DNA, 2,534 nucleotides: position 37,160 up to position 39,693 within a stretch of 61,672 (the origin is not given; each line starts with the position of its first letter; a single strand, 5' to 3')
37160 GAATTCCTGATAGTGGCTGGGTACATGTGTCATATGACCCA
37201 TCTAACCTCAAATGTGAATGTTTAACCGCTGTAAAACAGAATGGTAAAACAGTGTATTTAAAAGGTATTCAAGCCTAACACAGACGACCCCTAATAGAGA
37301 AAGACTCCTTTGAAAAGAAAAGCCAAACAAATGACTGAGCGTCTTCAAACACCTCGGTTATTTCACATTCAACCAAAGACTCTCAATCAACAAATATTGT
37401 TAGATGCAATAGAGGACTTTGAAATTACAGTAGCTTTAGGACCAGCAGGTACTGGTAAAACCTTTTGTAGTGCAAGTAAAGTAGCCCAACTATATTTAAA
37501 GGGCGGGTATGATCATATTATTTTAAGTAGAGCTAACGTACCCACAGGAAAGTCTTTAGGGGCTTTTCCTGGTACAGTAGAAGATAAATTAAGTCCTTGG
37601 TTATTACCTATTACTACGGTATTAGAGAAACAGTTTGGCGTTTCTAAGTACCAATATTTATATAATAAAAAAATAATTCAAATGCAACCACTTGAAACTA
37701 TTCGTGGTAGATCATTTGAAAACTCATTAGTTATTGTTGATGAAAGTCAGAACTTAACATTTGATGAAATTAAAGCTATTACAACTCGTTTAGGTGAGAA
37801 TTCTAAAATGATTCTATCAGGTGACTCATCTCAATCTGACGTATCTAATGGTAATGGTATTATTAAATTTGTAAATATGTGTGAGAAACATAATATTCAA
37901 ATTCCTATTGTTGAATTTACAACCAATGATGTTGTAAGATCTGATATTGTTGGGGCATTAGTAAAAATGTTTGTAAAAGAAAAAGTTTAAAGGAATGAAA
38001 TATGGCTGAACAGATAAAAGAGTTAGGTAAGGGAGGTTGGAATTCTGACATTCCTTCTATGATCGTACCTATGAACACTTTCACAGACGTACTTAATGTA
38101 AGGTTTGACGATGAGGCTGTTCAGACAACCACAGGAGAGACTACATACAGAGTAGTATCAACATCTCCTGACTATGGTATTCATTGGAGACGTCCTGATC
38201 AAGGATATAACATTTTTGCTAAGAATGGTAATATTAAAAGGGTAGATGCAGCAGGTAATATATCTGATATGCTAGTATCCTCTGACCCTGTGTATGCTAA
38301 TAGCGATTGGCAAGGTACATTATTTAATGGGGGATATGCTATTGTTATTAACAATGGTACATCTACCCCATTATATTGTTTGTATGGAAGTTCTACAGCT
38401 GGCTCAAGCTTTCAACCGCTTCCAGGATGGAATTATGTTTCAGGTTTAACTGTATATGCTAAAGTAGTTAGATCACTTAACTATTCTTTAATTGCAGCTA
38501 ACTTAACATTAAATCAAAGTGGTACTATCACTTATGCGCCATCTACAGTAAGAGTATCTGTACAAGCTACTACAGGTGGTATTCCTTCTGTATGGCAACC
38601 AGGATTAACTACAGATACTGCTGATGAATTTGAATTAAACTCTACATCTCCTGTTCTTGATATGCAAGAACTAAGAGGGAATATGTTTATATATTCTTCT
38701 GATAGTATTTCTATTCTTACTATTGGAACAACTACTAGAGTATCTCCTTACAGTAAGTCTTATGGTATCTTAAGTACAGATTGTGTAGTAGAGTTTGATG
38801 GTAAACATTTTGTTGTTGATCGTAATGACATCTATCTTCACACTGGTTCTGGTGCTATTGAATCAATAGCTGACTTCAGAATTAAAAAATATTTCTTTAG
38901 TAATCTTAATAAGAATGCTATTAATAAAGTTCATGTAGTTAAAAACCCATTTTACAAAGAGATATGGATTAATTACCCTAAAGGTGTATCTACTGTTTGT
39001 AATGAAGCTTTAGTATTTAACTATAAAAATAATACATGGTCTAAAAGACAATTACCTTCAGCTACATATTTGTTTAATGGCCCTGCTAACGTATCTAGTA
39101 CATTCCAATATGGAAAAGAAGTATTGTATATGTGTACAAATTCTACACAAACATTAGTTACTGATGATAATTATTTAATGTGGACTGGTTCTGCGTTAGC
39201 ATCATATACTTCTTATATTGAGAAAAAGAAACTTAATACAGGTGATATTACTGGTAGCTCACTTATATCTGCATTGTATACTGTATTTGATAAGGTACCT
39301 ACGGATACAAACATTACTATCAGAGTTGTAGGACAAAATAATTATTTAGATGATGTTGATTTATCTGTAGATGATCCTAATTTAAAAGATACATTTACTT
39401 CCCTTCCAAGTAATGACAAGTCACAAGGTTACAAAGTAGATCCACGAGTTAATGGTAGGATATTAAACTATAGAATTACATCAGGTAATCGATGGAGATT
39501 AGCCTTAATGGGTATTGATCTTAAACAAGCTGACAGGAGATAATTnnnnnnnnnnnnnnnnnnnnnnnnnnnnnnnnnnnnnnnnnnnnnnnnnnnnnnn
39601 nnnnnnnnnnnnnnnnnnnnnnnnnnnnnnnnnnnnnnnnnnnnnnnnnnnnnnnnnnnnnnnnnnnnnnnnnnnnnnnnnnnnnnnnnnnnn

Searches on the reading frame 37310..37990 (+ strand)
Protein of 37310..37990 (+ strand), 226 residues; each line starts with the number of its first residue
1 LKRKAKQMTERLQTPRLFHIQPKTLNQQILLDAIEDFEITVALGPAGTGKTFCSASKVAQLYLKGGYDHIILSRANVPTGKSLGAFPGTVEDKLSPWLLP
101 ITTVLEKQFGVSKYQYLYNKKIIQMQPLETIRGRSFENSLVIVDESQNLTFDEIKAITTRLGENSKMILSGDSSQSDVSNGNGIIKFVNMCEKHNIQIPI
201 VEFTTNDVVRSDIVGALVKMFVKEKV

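Call 40: search_protein_families(library=pfam, proteins=[window:37310-37990:+], max_evalue=0.001)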
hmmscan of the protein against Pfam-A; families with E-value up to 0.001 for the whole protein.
window:37310-37990:+ (226 aa): 4 families
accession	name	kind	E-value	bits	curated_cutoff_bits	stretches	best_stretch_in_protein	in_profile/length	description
PF02562.22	PhoH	-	4.9e-57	193.2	27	1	20-221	2-204/205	PhoH-like protein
PF13604.12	AAA_30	-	6.5e-08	33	27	1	38-178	19-131/191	AAA domain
PF13245.12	AAA_19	-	3e-07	31.1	25.1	1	38-176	12-129/134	AAA domain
PF13401.12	AAA_22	-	0.0005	20.8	27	0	39-160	7-107/130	AAA domain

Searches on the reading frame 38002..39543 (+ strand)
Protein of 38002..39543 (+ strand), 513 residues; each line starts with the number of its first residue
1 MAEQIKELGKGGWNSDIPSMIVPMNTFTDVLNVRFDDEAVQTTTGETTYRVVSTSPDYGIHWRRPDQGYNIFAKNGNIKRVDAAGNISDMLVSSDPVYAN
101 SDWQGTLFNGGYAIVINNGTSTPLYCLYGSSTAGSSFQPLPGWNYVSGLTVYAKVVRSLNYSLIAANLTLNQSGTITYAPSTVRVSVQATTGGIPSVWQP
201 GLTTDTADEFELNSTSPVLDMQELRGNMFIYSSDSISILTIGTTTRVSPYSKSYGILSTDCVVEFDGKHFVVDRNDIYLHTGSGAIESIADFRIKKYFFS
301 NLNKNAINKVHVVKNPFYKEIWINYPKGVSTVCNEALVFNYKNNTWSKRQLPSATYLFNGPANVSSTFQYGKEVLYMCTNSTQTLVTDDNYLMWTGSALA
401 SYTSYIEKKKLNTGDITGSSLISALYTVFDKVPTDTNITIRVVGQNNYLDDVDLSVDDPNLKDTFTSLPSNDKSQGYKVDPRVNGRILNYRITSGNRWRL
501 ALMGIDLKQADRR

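Call 39: search_protein_families(library=phrogs, proteins=[window:38002-39543:+], max_evalue=0.001)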
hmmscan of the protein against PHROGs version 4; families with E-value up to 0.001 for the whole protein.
window:38002-39543:+ (513 aa): 2 families
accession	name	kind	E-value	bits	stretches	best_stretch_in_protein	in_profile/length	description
phrog_3287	-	head and packaging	1.3e-53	183.6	1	12-510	13-521/524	virion structural protein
phrog_14417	-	tail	6.8e-17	61.5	1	218-355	679-823/1005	tail fiber protein; host specificity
